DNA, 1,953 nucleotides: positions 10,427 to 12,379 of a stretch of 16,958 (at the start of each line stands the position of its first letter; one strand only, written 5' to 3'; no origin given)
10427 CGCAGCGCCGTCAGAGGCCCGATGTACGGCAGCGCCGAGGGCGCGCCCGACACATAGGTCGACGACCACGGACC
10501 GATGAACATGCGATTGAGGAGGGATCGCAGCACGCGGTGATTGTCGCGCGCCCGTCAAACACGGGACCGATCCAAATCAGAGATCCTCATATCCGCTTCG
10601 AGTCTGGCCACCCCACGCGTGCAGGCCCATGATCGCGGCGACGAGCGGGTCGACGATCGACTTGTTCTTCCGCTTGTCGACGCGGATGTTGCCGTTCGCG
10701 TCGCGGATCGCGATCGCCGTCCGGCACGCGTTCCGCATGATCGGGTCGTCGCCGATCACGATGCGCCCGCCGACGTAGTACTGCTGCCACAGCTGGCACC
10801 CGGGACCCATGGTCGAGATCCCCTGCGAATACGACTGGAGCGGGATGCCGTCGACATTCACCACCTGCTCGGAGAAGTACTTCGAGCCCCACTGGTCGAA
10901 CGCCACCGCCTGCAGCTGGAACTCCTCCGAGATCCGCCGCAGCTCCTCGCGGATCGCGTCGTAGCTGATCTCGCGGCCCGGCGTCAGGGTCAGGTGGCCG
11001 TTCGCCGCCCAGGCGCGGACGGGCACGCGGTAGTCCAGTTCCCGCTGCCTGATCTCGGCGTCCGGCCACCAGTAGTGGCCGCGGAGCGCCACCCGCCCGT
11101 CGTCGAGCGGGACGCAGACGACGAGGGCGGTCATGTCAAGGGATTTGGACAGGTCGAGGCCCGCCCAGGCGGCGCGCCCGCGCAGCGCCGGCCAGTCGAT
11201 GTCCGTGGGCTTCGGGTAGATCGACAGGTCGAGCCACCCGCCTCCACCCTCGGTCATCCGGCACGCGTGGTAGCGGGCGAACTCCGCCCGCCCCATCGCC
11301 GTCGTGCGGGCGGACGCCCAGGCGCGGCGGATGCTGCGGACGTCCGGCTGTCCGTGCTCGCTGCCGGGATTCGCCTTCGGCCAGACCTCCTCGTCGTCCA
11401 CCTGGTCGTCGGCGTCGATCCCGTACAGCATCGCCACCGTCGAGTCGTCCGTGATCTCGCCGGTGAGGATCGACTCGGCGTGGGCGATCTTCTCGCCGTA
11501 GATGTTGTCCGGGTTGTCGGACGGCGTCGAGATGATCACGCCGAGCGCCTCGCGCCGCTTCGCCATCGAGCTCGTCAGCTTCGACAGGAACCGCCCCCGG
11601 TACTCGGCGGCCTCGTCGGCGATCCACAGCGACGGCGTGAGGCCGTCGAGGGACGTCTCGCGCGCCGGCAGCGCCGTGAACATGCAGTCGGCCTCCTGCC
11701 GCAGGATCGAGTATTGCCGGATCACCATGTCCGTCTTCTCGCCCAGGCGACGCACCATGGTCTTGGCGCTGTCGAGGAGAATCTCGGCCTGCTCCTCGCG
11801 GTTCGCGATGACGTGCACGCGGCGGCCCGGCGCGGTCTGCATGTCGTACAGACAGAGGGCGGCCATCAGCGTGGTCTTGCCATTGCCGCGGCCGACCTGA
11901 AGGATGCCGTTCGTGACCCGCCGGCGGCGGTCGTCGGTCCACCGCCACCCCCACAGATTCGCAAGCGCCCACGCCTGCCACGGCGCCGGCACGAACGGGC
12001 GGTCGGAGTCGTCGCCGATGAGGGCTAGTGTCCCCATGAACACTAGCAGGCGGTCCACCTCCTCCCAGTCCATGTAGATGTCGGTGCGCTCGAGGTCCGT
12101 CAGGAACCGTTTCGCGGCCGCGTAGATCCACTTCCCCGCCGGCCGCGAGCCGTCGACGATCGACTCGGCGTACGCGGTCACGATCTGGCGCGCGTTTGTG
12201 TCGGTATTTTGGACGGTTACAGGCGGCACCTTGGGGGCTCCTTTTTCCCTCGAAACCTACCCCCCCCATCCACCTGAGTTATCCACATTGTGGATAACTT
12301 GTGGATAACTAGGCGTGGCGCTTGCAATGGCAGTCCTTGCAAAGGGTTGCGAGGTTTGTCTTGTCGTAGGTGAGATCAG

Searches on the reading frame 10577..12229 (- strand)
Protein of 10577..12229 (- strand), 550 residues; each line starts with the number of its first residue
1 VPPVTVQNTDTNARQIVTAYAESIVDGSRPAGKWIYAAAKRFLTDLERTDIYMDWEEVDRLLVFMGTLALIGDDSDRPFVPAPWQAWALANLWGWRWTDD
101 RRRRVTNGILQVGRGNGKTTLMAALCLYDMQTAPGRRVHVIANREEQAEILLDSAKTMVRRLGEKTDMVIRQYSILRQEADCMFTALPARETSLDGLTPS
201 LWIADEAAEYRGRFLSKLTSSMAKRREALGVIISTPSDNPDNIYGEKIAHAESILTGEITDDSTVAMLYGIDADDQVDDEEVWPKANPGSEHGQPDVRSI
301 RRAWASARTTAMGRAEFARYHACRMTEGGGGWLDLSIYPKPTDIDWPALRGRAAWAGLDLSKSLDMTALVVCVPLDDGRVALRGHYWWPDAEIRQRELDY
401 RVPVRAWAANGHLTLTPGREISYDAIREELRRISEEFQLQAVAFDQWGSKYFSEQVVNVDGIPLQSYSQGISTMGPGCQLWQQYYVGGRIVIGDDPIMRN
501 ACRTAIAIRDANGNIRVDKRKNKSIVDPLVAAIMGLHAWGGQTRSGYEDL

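Call 7: search_protein_families(library=pfam, proteins=[window:10577-12229:-], max_evalue=0.01)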
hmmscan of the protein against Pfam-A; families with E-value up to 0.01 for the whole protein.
window:10577-12229:- (550 aa): 6 families
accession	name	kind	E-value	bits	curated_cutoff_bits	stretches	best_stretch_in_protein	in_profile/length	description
PF20441.4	TerL_nuclease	-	1.7e-31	109.9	24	1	258-536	1-279/286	Terminase large subunit, endonuclease domain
PF03354.21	TerL_ATPase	-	5.1e-20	72.4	23.7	1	83-250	1-175/178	Terminase large subunit, ATPase domain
PF05127.21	NAT10_TcmA_helicase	-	0.00013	22.3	22.7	1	110-222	2-113/176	RNA cytidine acetyltransferase NAT10/TcmA, helicase domain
PF13604.12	AAA_30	-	0.0029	17.8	27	1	110-225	23-115/191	AAA domain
PF04851.21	ResIII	-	0.003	17.9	22.5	1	83-159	6-77/164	Type III restriction enzyme, res subunit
PF03237.21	Terminase_6N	-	0.0042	17.2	22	0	112-239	4-138/215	Terminase large subunit, T4likevirus-type, N-terminal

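Call 8: search_protein_families(library=phrogs, proteins=[window:10577-12229:-], max_evalue=0.001)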
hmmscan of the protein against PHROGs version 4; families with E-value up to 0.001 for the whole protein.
window:10577-12229:- (550 aa): 8 families
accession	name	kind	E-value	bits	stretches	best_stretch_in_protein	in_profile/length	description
phrog_9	-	head and packaging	2.6e-114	384.8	1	14-539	168-663/812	terminase large subunit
phrog_2699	-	head and packaging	4e-53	181.3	1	250-539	4-293/315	terminase large subunit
phrog_4914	-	head and packaging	2.1e-30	106.9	1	17-198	11-209/213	terminase large subunit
phrog_10517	-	head and packaging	1e-19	71.9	1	13-179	33-201/207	terminase large subunit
phrog_2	-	head and packaging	1.1e-13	51.8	1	77-516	262-603/807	terminase large subunit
phrog_7331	-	head and packaging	1.9e-10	41.4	1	455-537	9-90/113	terminase large subunit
phrog_7579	-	head and packaging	1.8e-09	38.2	1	110-214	22-126/239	terminase large subunit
phrog_37124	-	unknown function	1.3e-05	26.1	1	358-448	1-104/143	-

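Call 10: find_related_loci(query=window:10577-12229:-, collection=genome_contigs, flank=6000)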
Query window:10577-12229:- (550 aa) in genome_contigs; peptide patterns used: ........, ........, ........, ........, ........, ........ (x = any residue, [..] = any of these).
337 stretches matched a pattern, but none encodes a relative of the query by tblastn (E <= 1e-3).

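Call 11: find_related_loci(query=window:10577-12229:-, collection=viral_contigs, flank=6000)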
Query window:10577-12229:- (550 aa) in viral_contigs; peptide patterns used: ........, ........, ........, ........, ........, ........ (x = any residue, [..] = any of these).
30 stretches matched a pattern; 14 encode a relative of the query (tblastn E <= 1e-3); 14 distinct loci.
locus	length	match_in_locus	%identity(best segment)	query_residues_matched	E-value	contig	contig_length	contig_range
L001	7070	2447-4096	99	1-550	0e+0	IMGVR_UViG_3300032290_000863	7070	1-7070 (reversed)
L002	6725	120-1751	68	1-550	0e+0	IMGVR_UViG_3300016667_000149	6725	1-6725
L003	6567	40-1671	64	1-550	0e+0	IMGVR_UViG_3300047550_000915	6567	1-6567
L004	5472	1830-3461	65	1-550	0e+0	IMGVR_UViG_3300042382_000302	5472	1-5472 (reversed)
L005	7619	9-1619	65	12-550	0e+0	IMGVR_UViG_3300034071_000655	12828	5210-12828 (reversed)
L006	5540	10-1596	66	20-550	0e+0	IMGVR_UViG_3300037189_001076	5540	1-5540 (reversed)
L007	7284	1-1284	67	121-550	0e+0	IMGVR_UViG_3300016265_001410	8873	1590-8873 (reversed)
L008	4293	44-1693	52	3-549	0e+0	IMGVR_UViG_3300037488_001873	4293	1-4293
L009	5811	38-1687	51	3-549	0e+0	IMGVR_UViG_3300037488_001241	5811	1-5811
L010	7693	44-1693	51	3-549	0e+0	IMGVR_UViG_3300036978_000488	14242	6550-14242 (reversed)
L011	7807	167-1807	49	4-548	0e+0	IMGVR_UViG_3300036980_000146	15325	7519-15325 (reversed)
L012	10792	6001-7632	65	1-550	0e+0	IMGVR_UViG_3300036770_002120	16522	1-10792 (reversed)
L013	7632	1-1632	58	5-550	0e+0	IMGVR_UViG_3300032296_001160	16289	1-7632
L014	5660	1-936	61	238-550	4e-123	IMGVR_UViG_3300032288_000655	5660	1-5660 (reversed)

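Call 16: search_dna_similar(query=window:10577-12229:-, collection=phages, mode=protein, max_rows=25)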
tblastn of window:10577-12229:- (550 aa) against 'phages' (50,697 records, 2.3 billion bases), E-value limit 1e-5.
Records with a match: 2129; places in all: 2130; records where one place covers at least 80% of the query: 1577.
Best place of each record, by identity: <60% 2129.
By first word of the organism name: Streptococcus 427; Staphylococcus 272; Vibrio 219; Mycobacterium 156; Enterococcus 141; Paenibacillus 110; Bacillus 72; Ralstonia 62; Lactobacillus 57; Escherichia 48; and 92 more.
By host as written in the record: - 279; Streptococcus thermophilus 130; Mycobacterium smegmatis mc2 155 108; Staphylococcus aureus 78; Ralstonia solanacearum 49; Enterococcus faecalis 43; Paenibacillus larvae 42; Gordonia terrae 3612 41; and 675 more.
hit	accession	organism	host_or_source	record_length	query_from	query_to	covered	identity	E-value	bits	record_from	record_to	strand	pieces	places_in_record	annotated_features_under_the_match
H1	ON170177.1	Ralstonia phage YO103_6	Ralstonia solanacearum T379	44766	18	540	95%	29.5%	4e-52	197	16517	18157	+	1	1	record has no annotation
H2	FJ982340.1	Burkholderia phage KS9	Burkholderia pyrrocinia strain LMG 21824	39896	18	534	94%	29.4%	1e-43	172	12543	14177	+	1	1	terminase gp2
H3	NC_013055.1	Burkholderia phage KS9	Burkholderia pyrrocinia strain LMG 21824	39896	18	534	94%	29.4%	1e-43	172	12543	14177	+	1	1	terminase large subunit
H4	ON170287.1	Ralstonia phage YO169_1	Ralstonia solanacearum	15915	19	536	94%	29.1%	7e-41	164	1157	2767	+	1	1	record has no annotation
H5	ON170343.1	Ralstonia phage YO374_2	Ralstonia solanacearum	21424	19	536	94%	29.1%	7e-41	164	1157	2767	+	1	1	record has no annotation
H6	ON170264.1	Ralstonia phage YO158_1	Ralstonia solanacearum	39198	19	536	94%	28.9%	5e-40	161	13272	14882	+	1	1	record has no annotation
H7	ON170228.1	Ralstonia phage YO134_2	Ralstonia solanacearum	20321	19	536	94%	28.9%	8e-40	161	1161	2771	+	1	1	record has no annotation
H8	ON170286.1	Ralstonia phage YO168_1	Ralstonia solanacearum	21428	19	536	94%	28.6%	1e-38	157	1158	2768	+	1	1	record has no annotation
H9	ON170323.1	Ralstonia phage YO190_1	Ralstonia solanacearum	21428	19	536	94%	28.6%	1e-38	157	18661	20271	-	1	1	record has no annotation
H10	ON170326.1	Ralstonia phage YO192_1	Ralstonia solanacearum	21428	19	536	94%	28.6%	1e-38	157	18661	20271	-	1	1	record has no annotation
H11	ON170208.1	Ralstonia phage YO122_1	Ralstonia solanacearum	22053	19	536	94%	28.4%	1e-40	163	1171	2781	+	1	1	record has no annotation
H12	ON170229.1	Ralstonia phage YO135_1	Ralstonia solanacearum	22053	19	536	94%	28.4%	1e-40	163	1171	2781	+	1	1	record has no annotation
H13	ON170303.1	Ralstonia phage YO178_3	Ralstonia solanacearum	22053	19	536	94%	28.4%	1e-40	163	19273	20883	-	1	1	record has no annotation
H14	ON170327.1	Ralstonia phage YO194_1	Ralstonia solanacearum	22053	19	536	94%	28.4%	1e-40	163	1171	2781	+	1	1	record has no annotation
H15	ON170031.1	Ralstonia phage YO009_2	Ralstonia solanacearum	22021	19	536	94%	28.4%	1e-40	163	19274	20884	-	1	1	record has no annotation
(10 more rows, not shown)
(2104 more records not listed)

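Call 19: find_encoding_contigs(protein=window:10577-12229:-, flank=10000, max_places=8)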
Protein window:10577-12229:- (550 aa): 2 contigs read that carry it; 2 places shown.
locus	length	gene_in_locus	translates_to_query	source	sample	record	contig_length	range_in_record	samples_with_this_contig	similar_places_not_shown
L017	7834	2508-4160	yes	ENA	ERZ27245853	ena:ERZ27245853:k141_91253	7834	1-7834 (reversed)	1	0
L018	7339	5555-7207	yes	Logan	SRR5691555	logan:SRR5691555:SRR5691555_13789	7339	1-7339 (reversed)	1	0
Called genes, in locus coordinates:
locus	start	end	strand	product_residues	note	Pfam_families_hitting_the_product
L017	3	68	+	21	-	?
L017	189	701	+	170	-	-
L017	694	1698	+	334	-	PF13481:AAA_25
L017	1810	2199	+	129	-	-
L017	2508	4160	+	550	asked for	PF03354:TerL_ATPase, PF20441:TerL_nuclease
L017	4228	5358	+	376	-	PF04860:Phage_portal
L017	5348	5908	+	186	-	PF04586:Peptidase_S78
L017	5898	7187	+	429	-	PF05065:Phage_capsid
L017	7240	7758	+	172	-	PF05135:Phage_connect_1 (faint)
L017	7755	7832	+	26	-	?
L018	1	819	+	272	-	?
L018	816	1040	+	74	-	-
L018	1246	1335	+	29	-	-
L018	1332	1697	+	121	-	-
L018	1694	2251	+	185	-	-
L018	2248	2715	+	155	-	-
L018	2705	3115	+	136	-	-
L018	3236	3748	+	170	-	-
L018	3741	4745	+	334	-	PF13481:AAA_25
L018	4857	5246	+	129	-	-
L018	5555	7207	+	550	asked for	PF03354:TerL_ATPase, PF20441:TerL_nuclease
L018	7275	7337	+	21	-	?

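Call 20: find_homologous_proteins(query=window:10577-12229:-, max_evalue=1e-20)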
Query window:10577-12229:- (550 aa): 247 proteins with E <= 1e-20 among 8000 candidates; the best 120 are listed.
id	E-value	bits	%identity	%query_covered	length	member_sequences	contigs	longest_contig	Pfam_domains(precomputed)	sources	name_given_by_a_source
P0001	0.0e+0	1260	99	100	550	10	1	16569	PF20441.4,PF03354.22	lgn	-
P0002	3.4e-286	968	75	100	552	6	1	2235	PF20441.4,PF03354.22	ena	-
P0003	1.5e-268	910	73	97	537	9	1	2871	PF20441.4,PF03354.22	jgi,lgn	jgi:phage terminase large subunit-like protein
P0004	2.5e-259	879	68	100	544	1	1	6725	PF20441.4,PF03354.22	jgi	-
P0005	8.4e-248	841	67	97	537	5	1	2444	PF20441.4,PF03354.22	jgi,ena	-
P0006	5.3e-247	839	66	97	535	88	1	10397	PF20441.4,PF03354.22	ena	-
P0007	2.8e-244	830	65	97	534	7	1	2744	PF20441.4,PF03354.22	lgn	-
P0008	7.2e-244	828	64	100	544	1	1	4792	PF20441.4,PF03354.22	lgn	-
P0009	1.7e-237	807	65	96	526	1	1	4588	PF20441.4,PF03354.22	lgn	-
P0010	8.2e-237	805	65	97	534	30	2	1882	PF20441.4,PF03354.22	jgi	jgi:phage terminase large subunit-like protein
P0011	5.6e-236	802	64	97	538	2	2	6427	PF20441.4,PF03354.22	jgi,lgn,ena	jgi:phage terminase large subunit-like protein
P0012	1.3e-234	798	63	98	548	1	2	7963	PF20441.4,PF03354.22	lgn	-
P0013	9.2e-230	782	66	91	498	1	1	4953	PF20441.4,PF03354.22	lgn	-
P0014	3.3e-229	780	62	98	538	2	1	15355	PF20441.4,PF03354.22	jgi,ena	jgi:phage terminase large subunit-like protein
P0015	1.5e-228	778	62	98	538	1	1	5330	PF20441.4,PF03354.22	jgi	jgi:phage terminase large subunit-like protein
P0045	1.0e-205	702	57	97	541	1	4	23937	PF20441.4,PF03354.22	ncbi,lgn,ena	-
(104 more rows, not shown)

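Call 22: find_related_loci(query=A1, collection=viral_contigs, flank=2500)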
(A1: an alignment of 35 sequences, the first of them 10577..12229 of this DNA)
Query A1 (550 aa) in viral_contigs; peptide patterns used: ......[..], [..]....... (x = any residue, [..] = any of these).
598 stretches matched a pattern (row limit reached: there are more); 357 encode a relative of the query (tblastn E <= 1e-3); the best 80 are kept; 80 distinct loci.
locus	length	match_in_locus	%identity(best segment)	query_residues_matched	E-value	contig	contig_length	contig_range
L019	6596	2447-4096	99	1-550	0e+0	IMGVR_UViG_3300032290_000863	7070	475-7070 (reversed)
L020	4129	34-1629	74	18-550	0e+0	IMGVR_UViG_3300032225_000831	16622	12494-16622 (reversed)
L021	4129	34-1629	73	18-550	0e+0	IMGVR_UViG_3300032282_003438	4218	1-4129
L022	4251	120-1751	68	1-550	0e+0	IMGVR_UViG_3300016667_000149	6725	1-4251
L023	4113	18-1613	66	15-549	0e+0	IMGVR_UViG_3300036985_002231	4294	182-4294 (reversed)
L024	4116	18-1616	66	15-550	0e+0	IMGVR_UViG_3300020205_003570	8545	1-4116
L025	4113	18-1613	66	15-549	0e+0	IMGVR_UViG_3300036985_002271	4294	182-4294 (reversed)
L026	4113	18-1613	65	15-549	0e+0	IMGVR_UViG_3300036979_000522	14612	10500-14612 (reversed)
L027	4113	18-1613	65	15-549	0e+0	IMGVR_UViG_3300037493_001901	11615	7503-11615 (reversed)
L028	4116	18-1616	65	15-550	0e+0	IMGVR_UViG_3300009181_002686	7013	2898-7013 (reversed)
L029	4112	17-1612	65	15-549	0e+0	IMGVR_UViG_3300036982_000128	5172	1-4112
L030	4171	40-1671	64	1-550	0e+0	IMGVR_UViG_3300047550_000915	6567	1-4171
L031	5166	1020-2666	65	2-550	0e+0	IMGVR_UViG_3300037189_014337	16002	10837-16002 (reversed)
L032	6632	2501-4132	65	1-550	0e+0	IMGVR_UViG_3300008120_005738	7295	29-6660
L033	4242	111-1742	65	1-550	0e+0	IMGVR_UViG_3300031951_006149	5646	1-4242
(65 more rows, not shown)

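Call 23: find_related_loci(query=A1, collection=genome_contigs, flank=8000)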
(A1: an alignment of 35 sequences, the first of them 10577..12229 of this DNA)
Query A1 (550 aa) in genome_contigs; peptide patterns used: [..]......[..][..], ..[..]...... (x = any residue, [..] = any of these).
57 stretches matched a pattern; 5 encode a relative of the query (tblastn E <= 1e-3); 5 distinct loci.
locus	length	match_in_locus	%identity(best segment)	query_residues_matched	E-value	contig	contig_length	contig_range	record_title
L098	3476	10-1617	58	11-549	0e+0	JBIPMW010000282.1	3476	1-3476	MAG: Crocinitomicaceae bacterium isolate ME2017-07-18_3300034272_group7_bin207 Rohwer_bin786_scaffold_41343_c1, whole ge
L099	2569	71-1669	56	14-548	0e+0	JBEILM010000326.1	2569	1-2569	MAG: Gemmatimonas sp. isolate Sample-104-S78-bin-3 Sample_104_S78-bin_3-k141_918588, whole genome shotgun sequence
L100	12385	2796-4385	57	17-548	0e+0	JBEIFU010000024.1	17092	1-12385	MAG: Alphaproteobacteria bacterium isolate Sample-102-S76-bin-10 Sample_102_S76-bin_10-k141_975312, whole genome shotgun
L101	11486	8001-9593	56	17-549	0e+0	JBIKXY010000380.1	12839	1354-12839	MAG: Pirellulales bacterium isolate ME2015-10-06_3300042338_group6_bin114 Rohwer_bin1715_scaffold_1542_c1, whole genome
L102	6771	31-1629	49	17-550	5e-167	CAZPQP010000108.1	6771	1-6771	MAG TPA_asm: uncultured Bifidobacterium sp. isolate binchicken_co298_71 genome assembly, contig: NODE_23331_length_6771_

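Call 29: search_protein_families(library=pfam, proteins=[L018:816-1040:+, L018:1332-1697:+, L018:1694-2251:+, L018:2248-2715:+, L018:2705-3115:+, L018:3236-3748:+, L018:4857-5246:+, L018:1-819:+, L018:1246-1335:+], max_evalue=1)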
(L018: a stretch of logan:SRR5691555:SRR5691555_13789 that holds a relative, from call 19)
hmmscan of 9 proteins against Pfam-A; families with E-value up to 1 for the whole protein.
L018:816-1040:+ (74 aa): 2 families
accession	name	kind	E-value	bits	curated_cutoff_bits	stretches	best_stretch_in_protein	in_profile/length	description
PF17122.11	zf-C3H2C3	-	0.16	12.5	27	1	2-19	16-33/35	Zinc-finger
PF11909.13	NdhN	-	0.17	12.1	25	1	36-59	50-73/153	NADH-quinone oxidoreductase cyanobacterial subunit N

L018:1332-1697:+ (121 aa): 0 families

L018:1694-2251:+ (185 aa): 13 families
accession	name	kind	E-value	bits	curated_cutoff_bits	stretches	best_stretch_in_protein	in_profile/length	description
PF05701.16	WEMBL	-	7.9e-05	22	35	1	34-164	42-172/562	Weak chloroplast movement under blue light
PF13997.11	YqjK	-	0.0034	18.2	28.1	1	100-136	1-37/73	YqjK-like protein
PF14362.11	DUF4407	-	0.0042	16.9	31.3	1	33-133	133-233/297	Domain of unknown function (DUF4407)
PF21714.3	KaiA_N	-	0.008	16.8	27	1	79-132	12-61/125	Circadian clock protein KaiA, N-terminal domain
PF24423.1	OVT1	-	0.034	15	30.9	1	91-158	25-92/100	Major antigen, helical domain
PF12325.13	TMF_TATA_bd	-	0.042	14.4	29.1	0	131-158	20-47/115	TATA element modulatory factor 1 TATA binding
PF00038.26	Filament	-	0.056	13.5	40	0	94-153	39-98/313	Intermediate filament protein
PF16515.11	HIP1_clath_bdg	-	0.081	13.8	28.8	1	66-137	4-73/99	Clathrin-binding domain of Huntingtin-interacting protein 1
PF05266.19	DUF724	-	0.12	12.6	38.4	1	32-114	107-188/188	Protein of unknown function (DUF724)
PF14197.11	Cep57_CLD_2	-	0.13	12.8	27.1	0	49-70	25-46/67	Centrosome localisation domain of PPC89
PF09787.14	Golgin_A5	-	0.14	12.1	31.7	0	32-129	59-148/305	Golgin subfamily A member 5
PF10473.14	CENP-F_leu_zip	-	0.17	12.4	34.5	0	94-145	10-60/140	Leucine-rich repeats of kinetochore protein Cenp-F/LEK1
PF10146.14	zf-C4H2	-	0.23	12.4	34.5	0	93-157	12-77/240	Zinc finger-containing protein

L018:2248-2715:+ (155 aa): 0 families

L018:2705-3115:+ (136 aa): 0 families

L018:3236-3748:+ (170 aa): 0 families

L018:4857-5246:+ (129 aa): 1 family
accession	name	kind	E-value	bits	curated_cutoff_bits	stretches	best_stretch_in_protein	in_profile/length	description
PF24608.2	PDDEXK_15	-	0.00026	21.4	27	1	5-101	2-119/164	Phage putative PDDEXK endonuclease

L018:1-819:+ (272 aa): 0 families

L018:1246-1335:+ (29 aa): 0 families

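Call 30: search_protein_families(library=ncbifam, proteins=[L018:816-1040:+, L018:1332-1697:+, L018:1694-2251:+, L018:2248-2715:+, L018:2705-3115:+, L018:3236-3748:+, L018:3741-4745:+, L018:4857-5246:+, L018:1-819:+], max_evalue=0.1)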
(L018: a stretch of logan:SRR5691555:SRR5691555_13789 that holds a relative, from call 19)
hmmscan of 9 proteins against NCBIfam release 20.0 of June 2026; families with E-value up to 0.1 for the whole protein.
L018:816-1040:+ (74 aa): 0 families

L018:1332-1697:+ (121 aa): 0 families

L018:1694-2251:+ (185 aa): 8 families
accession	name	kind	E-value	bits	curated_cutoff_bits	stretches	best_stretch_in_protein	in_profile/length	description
NF045487.1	ASRP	equivalog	0.0016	17.2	300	1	31-158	146-270/593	archaea-specific SMC-related protein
NF002572.0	PRK02224.1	equivalog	0.002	16.5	1087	1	33-158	250-377/888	DNA double-strand break repair ATPase Rad50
TIGR01843.1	type_I_hlyD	subfamily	0.0027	16.7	208.65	1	33-175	80-202/422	HlyD family type I secretion periplasmic adaptor subunit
NF033741.1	NlpC_p60_RipA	exception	0.0042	16.2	625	1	27-140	114-221/457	NlpC/P60 family peptidoglycan endopeptidase RipA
TIGR02168.1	SMC_prok_B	equivalog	0.011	13.5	567.35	1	35-141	827-935/1181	chromosome segregation protein SMC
NF040738.1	nickel_Mua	equivalog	0.016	15.3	75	0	105-156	49-100/185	nickel-binding protein Mua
TIGR02169.1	SMC_prok_A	equivalog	0.023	12.3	729.4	1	34-145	288-401/1165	chromosome segregation protein SMC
TIGR03185.1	DNA_S_dndD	equivalog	0.064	11.7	245.85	1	31-116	418-497/650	DNA sulfur modification protein DndD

L018:2248-2715:+ (155 aa): 0 families

L018:2705-3115:+ (136 aa): 0 families

L018:3236-3748:+ (170 aa): 0 families

L018:3741-4745:+ (334 aa): 0 families

L018:4857-5246:+ (129 aa): 1 family
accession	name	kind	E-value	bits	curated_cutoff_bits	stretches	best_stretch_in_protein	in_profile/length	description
NF006152.0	PRK08296.1-4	equivalog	0.017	13.6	723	1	49-100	248-299/609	hypothetical protein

L018:1-819:+ (272 aa): 0 families

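Call 43: find_encoding_contigs(protein=P0045, flank=10000, max_places=4)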
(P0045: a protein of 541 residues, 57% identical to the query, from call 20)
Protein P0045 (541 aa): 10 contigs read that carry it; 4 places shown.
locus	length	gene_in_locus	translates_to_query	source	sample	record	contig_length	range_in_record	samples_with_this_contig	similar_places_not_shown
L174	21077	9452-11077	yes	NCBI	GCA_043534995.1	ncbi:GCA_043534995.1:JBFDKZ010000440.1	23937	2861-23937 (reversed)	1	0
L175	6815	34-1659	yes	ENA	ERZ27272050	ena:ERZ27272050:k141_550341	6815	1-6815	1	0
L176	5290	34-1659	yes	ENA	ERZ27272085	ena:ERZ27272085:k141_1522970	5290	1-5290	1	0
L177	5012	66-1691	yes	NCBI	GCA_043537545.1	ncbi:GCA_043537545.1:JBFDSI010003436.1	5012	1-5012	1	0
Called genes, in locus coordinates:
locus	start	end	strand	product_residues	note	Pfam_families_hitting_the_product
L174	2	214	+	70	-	?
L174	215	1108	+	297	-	-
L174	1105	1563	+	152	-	-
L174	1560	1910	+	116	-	-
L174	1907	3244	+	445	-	PF22237:SO2946-like_C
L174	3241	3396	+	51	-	-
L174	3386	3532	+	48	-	-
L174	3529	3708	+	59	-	-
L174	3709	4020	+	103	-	-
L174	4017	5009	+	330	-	-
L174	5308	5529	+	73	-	-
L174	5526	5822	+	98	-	-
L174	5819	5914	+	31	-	-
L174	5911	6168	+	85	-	-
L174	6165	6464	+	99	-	-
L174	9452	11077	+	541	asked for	PF03354:TerL_ATPase, PF20441:TerL_nuclease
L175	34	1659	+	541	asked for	PF03354:TerL_ATPase, PF20441:TerL_nuclease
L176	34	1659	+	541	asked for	PF03354:TerL_ATPase, PF20441:TerL_nuclease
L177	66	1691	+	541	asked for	PF03354:TerL_ATPase, PF20441:TerL_nuclease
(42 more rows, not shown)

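Call 50: search_protein_families(library=pfam, proteins=[L012:3531-4160:+, L012:4190-4870:+, L012:4093-4503:+, L012:3212-3451:+, L100:883-1488:+, L100:1430-1774:+, L100:1680-1970:+, L100:998-1390:+, L012:2657-3133:+], max_evalue=0.01)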
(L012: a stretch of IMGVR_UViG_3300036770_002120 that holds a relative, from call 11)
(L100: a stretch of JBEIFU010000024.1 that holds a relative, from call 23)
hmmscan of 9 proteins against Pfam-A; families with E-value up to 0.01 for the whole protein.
L012:3531-4160:+ (209 aa): 0 families

L012:4190-4870:+ (226 aa): 0 families

L012:4093-4503:+ (136 aa): 0 families

L012:3212-3451:+ (79 aa): 0 families

L100:883-1488:+ (201 aa): 0 families

L100:1430-1774:+ (114 aa): 0 families

L100:1680-1970:+ (96 aa): 0 families

L100:998-1390:+ (130 aa): 0 families

L012:2657-3133:+ (158 aa): 0 families

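Call 72: find_encoding_contigs(protein=P0001, flank=10000, max_places=5)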
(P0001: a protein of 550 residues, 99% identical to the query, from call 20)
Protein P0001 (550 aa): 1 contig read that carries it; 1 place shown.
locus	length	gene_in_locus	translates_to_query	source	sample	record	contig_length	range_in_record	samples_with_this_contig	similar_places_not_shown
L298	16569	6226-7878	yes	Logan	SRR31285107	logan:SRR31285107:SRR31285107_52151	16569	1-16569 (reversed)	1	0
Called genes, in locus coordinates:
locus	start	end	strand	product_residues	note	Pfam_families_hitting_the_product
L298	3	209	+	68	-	?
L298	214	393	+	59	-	-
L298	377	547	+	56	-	-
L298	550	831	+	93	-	-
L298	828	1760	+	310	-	-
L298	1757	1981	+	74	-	-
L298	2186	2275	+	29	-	-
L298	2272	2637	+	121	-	-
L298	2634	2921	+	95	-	-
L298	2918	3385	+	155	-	-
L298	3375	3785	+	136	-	-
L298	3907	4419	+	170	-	-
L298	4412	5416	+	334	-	PF13481:AAA_25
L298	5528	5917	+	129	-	-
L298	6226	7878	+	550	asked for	PF03354:TerL_ATPase, PF20441:TerL_nuclease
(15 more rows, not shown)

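Call 76: search_solved_structures(query=L018:3236-3748:+, max_evalue=1)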
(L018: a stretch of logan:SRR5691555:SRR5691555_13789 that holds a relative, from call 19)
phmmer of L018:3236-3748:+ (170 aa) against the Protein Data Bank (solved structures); distinct sequences matched with E-value up to 1: 1.
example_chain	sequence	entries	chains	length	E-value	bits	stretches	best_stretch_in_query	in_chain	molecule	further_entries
29km_A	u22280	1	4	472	0.35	14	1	2-62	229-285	Replicative helicase loading/DNA remodeling protein DnaB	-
